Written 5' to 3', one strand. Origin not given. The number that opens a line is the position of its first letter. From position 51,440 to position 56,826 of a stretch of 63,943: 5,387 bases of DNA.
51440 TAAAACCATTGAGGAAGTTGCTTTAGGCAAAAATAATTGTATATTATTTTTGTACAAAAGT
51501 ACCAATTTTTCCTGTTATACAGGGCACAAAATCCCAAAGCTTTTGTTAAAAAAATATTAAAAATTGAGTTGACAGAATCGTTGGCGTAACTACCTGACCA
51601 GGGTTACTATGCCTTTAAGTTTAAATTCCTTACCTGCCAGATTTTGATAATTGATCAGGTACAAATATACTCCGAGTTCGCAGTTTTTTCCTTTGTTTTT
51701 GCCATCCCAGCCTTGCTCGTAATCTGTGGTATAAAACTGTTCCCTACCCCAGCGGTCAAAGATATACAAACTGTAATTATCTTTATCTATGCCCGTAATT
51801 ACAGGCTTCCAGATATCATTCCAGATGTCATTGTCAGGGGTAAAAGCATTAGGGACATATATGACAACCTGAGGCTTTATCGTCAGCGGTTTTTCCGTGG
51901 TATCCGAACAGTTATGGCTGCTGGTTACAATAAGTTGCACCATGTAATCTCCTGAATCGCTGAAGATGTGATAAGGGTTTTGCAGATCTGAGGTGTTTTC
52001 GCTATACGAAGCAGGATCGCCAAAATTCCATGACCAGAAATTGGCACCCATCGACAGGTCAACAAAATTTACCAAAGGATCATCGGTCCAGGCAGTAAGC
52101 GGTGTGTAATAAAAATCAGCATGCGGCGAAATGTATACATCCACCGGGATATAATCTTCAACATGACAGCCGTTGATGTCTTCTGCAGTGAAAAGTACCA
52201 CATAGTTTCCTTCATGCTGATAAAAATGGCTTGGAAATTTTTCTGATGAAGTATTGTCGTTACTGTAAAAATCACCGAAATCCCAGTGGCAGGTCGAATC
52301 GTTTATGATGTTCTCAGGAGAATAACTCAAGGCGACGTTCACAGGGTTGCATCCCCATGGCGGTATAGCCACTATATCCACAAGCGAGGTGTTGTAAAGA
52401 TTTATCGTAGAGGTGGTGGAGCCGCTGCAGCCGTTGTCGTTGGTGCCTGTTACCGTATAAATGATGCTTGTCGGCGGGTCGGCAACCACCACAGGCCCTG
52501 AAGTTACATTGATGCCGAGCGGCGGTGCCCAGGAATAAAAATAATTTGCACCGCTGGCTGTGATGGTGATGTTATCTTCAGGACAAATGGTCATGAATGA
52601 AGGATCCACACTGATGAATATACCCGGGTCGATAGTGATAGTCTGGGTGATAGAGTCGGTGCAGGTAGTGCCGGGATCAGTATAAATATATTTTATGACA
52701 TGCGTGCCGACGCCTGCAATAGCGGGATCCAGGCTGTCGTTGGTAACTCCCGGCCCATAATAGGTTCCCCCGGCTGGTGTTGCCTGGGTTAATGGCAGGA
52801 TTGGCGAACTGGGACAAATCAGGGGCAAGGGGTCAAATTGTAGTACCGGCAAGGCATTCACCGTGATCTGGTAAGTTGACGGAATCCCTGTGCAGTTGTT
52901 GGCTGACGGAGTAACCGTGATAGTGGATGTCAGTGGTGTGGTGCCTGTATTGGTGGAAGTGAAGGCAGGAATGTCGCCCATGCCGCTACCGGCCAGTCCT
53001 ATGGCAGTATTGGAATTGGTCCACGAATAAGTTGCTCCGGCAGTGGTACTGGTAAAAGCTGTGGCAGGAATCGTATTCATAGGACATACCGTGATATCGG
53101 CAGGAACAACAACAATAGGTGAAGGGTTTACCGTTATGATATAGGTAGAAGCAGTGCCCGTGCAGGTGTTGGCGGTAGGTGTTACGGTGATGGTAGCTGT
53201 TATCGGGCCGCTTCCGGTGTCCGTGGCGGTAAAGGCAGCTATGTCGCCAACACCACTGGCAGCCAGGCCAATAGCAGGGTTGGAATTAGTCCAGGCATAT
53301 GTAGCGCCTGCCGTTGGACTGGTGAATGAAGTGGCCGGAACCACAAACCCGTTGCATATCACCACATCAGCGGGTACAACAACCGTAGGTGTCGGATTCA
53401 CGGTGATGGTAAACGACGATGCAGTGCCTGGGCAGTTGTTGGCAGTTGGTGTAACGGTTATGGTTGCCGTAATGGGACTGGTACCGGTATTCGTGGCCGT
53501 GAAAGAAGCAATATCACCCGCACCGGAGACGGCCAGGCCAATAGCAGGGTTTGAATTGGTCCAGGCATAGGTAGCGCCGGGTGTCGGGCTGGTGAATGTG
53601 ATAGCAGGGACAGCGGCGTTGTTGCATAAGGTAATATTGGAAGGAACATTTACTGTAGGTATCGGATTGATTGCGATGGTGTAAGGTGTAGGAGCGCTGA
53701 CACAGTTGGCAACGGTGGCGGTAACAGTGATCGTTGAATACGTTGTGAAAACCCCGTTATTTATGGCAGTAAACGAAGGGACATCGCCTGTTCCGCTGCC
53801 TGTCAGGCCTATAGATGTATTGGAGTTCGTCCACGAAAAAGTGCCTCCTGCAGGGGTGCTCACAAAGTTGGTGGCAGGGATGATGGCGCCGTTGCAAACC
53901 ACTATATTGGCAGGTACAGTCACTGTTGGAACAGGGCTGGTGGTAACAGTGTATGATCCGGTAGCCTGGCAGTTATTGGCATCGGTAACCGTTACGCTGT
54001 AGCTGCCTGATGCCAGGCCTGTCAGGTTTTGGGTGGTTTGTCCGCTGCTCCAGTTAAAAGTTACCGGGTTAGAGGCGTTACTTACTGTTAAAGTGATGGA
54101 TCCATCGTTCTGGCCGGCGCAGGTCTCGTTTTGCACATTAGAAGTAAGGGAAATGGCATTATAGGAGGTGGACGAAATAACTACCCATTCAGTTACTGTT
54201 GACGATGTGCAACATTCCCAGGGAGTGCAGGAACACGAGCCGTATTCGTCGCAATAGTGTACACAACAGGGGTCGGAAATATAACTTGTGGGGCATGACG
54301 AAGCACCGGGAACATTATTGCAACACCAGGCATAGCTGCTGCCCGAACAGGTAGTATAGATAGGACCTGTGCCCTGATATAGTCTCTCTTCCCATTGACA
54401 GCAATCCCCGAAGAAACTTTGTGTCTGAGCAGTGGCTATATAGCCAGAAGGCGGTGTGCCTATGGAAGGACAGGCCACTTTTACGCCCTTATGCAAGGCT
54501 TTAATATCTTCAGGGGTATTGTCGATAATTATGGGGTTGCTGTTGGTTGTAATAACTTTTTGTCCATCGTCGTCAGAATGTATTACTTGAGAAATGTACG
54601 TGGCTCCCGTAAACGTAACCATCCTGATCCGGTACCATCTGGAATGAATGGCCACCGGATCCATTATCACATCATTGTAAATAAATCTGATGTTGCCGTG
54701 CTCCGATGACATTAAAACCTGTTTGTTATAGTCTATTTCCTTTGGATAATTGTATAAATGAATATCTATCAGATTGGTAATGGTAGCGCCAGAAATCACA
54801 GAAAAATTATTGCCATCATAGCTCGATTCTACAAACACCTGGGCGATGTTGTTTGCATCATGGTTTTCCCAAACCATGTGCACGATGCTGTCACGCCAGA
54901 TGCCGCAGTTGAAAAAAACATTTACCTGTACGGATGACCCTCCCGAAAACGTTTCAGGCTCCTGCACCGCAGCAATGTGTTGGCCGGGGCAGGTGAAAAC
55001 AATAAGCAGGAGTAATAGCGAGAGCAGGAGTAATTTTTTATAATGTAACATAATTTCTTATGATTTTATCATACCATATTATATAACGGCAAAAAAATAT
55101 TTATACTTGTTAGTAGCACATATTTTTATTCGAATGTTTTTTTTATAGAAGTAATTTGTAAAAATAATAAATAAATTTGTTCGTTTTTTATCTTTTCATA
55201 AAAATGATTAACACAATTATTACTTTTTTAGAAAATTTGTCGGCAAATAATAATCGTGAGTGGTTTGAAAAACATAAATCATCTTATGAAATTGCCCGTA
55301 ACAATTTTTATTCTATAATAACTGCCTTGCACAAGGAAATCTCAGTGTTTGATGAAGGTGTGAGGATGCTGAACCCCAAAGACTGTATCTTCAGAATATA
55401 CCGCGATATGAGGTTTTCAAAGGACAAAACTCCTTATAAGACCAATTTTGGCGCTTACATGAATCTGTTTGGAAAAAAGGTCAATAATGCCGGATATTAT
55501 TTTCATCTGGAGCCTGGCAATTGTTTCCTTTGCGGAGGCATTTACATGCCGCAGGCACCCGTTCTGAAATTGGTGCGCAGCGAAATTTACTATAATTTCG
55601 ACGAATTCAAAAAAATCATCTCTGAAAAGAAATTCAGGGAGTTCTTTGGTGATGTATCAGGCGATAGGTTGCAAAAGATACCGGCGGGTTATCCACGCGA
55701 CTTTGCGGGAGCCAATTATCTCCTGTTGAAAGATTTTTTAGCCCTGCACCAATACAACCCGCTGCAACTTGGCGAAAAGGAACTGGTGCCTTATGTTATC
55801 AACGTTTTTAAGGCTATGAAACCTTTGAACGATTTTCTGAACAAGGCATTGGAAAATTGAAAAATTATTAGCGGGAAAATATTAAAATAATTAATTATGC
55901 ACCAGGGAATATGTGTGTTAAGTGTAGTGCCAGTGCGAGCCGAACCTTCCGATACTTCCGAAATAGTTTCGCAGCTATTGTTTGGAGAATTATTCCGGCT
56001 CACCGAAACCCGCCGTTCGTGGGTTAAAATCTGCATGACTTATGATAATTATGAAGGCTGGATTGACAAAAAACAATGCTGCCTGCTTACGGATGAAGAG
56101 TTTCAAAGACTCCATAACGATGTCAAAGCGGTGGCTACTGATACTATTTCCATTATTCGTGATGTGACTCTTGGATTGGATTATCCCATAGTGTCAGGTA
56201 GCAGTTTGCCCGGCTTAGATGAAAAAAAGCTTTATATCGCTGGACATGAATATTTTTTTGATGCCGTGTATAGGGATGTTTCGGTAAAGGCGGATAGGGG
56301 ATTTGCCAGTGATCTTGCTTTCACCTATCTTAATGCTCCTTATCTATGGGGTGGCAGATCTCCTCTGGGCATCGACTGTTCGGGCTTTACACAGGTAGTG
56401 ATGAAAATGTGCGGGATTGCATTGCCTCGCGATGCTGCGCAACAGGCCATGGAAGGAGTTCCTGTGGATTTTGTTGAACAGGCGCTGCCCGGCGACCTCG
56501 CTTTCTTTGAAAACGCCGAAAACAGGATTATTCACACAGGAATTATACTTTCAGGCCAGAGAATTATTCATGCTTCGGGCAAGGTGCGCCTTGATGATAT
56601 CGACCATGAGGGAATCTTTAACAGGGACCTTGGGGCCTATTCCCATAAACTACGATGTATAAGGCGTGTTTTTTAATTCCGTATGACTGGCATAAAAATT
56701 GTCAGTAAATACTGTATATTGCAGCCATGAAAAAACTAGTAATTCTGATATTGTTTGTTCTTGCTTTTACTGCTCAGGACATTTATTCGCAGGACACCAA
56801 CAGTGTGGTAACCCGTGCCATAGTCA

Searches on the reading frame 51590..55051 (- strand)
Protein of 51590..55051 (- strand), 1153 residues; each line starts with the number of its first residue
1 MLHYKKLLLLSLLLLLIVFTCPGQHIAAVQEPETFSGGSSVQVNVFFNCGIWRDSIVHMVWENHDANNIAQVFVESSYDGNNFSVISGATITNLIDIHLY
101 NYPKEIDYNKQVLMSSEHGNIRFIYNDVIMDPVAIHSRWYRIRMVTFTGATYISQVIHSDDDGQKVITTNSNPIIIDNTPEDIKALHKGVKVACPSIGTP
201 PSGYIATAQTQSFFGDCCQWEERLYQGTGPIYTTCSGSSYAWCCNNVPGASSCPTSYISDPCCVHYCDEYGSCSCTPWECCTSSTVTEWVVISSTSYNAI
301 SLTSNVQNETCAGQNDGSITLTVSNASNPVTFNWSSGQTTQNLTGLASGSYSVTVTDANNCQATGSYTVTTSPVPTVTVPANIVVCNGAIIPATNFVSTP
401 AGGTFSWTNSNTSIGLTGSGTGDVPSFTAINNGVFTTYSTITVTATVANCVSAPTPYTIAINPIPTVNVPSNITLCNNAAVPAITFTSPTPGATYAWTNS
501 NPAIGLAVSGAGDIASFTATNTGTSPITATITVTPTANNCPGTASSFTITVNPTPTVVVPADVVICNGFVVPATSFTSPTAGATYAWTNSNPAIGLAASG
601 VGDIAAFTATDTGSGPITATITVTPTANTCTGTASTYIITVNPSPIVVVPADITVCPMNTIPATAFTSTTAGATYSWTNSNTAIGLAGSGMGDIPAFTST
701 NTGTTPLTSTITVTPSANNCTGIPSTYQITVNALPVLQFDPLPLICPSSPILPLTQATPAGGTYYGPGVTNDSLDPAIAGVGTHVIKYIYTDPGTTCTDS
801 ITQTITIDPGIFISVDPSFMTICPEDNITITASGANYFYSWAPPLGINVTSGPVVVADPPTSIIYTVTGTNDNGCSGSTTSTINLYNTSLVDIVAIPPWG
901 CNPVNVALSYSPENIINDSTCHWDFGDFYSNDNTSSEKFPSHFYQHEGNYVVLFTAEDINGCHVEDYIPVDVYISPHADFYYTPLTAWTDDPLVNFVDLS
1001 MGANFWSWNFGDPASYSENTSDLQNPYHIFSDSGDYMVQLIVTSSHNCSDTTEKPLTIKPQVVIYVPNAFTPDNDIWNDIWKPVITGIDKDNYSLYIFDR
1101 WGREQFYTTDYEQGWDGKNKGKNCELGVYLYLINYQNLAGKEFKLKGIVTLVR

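Call 65: search_protein_families(library=pfam, proteins=[window:51590-55051:-], max_evalue=0.00001)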
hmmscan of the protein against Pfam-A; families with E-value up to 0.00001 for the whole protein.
window:51590-55051:- (1153 aa): 2 families
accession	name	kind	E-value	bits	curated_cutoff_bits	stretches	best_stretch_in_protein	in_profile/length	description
PF13585.12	CHU_C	-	4.2e-15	56.1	27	1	1065-1149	2-84/86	CHU_C Type IX secretion signal domain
PF18911.6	PKD_4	-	1.5e-13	51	27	2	1003-1052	34-78/85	PKD domain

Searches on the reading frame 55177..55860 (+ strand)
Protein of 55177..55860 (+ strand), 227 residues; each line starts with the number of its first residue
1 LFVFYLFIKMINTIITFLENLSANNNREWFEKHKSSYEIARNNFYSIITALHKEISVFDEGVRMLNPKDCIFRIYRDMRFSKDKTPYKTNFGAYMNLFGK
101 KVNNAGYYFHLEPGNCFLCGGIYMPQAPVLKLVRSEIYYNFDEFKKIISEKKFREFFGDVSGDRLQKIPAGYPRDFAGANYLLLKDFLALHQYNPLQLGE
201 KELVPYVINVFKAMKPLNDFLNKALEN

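Call 65: search_protein_families(library=pfam, proteins=[window:55177-55860:+], max_evalue=0.00001)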
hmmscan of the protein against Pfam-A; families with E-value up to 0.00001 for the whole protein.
window:55177-55860:+ (227 aa): 1 family
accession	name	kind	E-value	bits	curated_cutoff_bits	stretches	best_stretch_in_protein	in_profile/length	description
PF09365.15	DUF2461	-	7.1e-70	235.6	22.8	1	14-220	2-208/208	Conserved hypothetical protein (DUF2461)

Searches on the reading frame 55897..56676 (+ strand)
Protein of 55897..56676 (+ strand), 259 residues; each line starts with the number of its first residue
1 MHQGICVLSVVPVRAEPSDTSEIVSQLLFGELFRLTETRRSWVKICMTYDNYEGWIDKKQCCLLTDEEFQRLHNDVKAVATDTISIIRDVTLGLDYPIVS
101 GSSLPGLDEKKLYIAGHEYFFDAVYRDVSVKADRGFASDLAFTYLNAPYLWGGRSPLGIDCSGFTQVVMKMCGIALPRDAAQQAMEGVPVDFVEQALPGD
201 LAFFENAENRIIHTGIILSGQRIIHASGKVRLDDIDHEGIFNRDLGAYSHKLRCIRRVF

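Call 65: search_protein_families(library=pfam, proteins=[window:55897-56676:+], max_evalue=0.00001)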
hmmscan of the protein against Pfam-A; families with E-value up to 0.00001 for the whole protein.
window:55897-56676:+ (259 aa): 3 families
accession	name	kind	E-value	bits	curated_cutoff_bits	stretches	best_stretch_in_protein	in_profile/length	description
PF00877.26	NLPC_P60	-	4.1e-20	72.1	23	1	147-240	2-96/105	NlpC/P60 family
PF18348.7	SH3_16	-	2.2e-13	50.2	25.8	1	13-59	1-47/49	Bacterial dipeptidyl-peptidase Sh3 domain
PF08239.17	SH3_3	-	7.8e-10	39.2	27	1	9-58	1-50/54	Bacterial SH3 domain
